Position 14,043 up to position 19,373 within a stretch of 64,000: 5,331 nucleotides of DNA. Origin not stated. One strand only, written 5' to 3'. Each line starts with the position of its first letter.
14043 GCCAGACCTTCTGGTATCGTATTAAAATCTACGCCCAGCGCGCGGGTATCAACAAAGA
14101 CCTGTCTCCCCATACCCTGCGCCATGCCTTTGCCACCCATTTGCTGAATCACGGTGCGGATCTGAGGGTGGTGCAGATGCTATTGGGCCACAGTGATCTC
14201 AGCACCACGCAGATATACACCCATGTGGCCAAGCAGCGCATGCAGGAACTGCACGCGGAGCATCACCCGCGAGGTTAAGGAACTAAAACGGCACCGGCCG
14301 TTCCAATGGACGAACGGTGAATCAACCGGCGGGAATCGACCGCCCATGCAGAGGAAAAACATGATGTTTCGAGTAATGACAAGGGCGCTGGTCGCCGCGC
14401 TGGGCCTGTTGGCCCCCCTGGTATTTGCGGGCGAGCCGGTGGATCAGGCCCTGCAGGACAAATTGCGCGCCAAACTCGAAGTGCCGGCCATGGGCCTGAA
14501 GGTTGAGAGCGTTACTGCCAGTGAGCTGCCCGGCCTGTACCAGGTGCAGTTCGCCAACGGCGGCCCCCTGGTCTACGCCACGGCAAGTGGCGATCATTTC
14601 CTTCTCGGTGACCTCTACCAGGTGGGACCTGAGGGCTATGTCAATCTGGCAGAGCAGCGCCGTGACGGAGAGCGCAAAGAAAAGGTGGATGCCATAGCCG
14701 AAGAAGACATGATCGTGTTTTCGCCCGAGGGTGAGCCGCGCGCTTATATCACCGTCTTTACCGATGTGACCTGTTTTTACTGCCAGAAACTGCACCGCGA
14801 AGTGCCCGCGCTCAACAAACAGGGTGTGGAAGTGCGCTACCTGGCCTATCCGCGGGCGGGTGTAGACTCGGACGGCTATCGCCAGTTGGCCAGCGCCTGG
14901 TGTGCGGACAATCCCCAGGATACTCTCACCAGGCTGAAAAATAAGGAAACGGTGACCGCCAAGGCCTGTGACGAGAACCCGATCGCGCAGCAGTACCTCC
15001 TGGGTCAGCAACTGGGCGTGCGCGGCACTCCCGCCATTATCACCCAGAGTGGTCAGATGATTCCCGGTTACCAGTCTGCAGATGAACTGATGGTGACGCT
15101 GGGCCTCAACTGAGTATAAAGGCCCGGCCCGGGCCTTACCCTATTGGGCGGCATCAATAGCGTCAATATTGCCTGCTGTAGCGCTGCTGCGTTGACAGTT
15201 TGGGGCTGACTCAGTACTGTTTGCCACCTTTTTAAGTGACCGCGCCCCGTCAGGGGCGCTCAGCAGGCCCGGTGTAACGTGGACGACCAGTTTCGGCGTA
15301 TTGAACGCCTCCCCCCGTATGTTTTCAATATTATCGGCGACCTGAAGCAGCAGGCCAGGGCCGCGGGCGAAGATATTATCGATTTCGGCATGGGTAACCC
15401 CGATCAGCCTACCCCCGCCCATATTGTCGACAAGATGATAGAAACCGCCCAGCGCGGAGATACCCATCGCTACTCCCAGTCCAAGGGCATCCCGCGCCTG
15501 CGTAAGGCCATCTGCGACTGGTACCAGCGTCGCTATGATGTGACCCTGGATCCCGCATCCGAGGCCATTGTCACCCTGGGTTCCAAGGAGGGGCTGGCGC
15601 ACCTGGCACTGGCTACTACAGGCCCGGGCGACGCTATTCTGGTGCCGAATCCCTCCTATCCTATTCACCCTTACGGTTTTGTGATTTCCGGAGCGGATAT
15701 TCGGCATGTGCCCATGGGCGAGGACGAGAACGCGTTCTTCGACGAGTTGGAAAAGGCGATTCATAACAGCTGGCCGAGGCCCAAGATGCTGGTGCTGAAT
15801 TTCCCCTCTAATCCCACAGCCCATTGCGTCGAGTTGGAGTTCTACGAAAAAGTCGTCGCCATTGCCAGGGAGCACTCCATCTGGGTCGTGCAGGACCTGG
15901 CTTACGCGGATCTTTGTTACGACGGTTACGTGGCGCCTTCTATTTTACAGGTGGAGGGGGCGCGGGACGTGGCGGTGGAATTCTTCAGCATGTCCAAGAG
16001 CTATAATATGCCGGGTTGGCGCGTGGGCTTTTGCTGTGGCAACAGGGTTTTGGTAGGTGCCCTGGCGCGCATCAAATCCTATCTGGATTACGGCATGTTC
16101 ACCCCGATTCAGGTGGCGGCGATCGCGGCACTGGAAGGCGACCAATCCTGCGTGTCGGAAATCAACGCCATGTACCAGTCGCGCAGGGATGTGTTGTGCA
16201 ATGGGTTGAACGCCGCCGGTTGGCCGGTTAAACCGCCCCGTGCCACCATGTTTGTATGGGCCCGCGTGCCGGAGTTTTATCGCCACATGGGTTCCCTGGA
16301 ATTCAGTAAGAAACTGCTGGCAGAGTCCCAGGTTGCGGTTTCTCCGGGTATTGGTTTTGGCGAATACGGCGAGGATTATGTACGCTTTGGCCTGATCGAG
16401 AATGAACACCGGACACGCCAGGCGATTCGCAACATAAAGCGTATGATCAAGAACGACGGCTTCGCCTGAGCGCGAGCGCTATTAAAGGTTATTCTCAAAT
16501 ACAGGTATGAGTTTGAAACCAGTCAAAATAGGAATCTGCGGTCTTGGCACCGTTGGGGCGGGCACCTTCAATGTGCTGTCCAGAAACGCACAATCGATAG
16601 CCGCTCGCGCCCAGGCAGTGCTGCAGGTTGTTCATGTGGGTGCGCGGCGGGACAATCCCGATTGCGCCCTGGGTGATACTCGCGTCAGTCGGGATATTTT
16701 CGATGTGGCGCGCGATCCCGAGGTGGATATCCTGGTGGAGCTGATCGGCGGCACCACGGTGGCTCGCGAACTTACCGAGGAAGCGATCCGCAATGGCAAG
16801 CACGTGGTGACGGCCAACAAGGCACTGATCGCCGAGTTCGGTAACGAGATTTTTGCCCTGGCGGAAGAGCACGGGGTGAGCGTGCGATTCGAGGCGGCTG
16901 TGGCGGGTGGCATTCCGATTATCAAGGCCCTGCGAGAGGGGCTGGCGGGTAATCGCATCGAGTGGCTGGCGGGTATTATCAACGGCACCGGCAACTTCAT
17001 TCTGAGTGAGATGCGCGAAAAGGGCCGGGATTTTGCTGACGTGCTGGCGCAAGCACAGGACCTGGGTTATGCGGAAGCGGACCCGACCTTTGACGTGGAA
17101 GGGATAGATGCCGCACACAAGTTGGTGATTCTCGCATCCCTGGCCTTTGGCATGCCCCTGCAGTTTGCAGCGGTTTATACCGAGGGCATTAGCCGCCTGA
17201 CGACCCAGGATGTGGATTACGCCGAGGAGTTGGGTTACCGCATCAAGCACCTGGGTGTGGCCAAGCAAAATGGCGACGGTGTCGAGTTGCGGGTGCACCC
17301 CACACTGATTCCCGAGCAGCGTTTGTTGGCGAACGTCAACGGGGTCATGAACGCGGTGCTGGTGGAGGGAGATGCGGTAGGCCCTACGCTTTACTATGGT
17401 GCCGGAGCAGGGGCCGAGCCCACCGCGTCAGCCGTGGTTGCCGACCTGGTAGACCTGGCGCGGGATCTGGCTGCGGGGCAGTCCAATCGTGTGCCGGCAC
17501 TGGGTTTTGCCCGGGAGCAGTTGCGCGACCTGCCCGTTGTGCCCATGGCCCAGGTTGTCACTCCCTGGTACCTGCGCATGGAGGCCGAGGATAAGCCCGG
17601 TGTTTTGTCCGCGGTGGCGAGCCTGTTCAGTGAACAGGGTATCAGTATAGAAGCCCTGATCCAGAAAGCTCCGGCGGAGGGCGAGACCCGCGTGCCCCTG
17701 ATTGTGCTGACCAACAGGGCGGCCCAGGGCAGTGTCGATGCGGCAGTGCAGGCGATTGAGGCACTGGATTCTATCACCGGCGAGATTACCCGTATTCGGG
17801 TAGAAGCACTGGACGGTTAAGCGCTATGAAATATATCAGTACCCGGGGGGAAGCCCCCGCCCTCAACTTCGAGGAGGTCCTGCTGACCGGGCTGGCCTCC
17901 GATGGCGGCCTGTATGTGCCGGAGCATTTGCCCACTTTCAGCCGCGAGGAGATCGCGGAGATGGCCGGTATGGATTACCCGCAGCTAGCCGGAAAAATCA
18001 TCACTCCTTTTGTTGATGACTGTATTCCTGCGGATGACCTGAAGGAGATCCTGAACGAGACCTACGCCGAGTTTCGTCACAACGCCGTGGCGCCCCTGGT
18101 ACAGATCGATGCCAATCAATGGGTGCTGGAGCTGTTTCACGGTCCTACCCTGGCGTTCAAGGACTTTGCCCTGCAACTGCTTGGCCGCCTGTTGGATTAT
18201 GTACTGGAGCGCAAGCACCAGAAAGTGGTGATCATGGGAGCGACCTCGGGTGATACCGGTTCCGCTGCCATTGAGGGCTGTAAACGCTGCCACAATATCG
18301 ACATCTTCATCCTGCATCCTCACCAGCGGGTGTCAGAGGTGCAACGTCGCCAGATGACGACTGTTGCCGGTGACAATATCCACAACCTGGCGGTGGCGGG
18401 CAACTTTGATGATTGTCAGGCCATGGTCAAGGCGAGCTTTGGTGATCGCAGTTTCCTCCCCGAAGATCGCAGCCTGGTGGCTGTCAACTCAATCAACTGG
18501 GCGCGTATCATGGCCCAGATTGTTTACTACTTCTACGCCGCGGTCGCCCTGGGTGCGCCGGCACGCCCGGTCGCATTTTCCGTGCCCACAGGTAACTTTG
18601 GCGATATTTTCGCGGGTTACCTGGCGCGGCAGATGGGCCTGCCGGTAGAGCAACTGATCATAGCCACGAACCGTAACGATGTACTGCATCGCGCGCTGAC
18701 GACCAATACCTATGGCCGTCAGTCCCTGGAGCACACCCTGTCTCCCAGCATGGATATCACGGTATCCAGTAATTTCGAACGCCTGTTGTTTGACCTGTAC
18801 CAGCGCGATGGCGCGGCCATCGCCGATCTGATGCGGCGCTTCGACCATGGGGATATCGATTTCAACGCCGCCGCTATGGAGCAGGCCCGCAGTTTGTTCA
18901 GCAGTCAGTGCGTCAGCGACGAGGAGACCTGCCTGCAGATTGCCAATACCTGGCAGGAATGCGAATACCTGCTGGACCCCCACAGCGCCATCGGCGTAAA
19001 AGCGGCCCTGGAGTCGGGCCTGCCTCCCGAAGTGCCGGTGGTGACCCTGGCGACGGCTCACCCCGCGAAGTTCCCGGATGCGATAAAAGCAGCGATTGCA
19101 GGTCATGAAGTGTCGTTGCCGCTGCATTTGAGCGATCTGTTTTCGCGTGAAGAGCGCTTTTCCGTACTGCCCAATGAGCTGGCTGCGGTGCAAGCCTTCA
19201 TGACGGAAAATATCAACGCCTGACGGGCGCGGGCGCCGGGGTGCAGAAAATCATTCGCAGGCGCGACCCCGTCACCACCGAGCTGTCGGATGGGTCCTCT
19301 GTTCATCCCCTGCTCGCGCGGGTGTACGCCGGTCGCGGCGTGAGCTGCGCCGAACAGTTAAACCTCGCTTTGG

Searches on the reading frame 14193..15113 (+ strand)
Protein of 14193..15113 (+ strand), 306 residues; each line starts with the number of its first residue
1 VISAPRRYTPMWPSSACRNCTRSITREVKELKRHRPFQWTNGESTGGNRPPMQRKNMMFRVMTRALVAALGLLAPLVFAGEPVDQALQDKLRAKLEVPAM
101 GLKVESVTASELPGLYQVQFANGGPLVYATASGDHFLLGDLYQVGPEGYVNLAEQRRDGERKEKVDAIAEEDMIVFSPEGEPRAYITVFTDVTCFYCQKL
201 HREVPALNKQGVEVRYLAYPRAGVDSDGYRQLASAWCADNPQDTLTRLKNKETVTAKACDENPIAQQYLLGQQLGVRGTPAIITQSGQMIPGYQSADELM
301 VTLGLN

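Call 59: search_protein_families(library=pfam, proteins=[window:14193-15113:+], max_evalue=0.000001)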
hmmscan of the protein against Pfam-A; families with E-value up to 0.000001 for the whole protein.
window:14193-15113:+ (306 aa): 2 families
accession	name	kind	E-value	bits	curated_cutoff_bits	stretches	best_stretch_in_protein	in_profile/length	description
PF13098.12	Thioredoxin_2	-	2.7e-18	66.7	27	1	181-299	4-100/104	Thioredoxin-like domain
PF10411.14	DsbC_N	-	2e-13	50.2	25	1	84-145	7-63/70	Disulfide bond isomerase protein N-terminal domain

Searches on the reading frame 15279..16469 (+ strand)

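Call 60: search_protein_families(library=pfam, proteins=[window:15279-16469:+], max_evalue=0.000001)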
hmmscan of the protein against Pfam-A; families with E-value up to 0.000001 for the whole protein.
window:15279-16469:+ (396 aa): 1 family
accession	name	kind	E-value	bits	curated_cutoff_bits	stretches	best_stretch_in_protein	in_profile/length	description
PF00155.27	Aminotran_1_2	-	6.8e-65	220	19.7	1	32-372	2-346/361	Aminotransferase class I and II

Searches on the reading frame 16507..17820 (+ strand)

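Call 60: search_protein_families(library=pfam, proteins=[window:16507-17820:+], max_evalue=0.000001)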
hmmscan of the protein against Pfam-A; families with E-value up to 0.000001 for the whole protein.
window:16507-17820:+ (437 aa): 4 families
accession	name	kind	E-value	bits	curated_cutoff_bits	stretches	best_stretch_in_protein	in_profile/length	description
PF00742.24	Homoserine_dh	-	4.4e-68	228.9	22.9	1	137-315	1-173/173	Homoserine dehydrogenase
PF03447.22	NAD_binding_3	-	7.6e-22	78.6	24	1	12-129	1-116/116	Homoserine dehydrogenase, NAD binding domain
PF01842.31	ACT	-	5.6e-10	39.2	27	1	355-420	2-64/66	ACT domain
PF22629.2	ACT_AHAS_ss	-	9e-08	32.6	27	1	356-422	1-64/67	AHAS small subunit-like ACT domain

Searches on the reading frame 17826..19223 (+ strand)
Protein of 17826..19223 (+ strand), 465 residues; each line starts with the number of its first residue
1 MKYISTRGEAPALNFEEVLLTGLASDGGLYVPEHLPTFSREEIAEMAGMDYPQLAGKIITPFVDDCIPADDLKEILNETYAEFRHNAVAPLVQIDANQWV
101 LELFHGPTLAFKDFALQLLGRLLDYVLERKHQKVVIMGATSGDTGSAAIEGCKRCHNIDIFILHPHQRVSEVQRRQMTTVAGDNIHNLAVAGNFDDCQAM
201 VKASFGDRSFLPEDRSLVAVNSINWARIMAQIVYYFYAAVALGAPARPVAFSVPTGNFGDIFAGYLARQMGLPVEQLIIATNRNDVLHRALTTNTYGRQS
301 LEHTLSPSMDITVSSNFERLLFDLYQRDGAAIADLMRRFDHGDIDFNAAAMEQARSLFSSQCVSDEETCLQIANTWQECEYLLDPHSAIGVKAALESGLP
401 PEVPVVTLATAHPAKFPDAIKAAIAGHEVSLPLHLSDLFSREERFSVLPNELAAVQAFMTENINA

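Call 60: search_protein_families(library=pfam, proteins=[window:17826-19223:+], max_evalue=0.000001)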
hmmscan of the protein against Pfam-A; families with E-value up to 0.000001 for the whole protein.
window:17826-19223:+ (465 aa): 3 families
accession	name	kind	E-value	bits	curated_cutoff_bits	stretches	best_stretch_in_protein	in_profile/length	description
PF14821.11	Thr_synth_N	-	2.4e-29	101.7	25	1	2-80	1-79/79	Threonine synthase N terminus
PF00291.31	PALP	-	1.5e-22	80.7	35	1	99-330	25-239/295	Pyridoxal-phosphate dependent enzyme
PF24857.1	THR4_C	-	7.3e-11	42.5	27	1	387-457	1-81/85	Threonine synthase, C-terminal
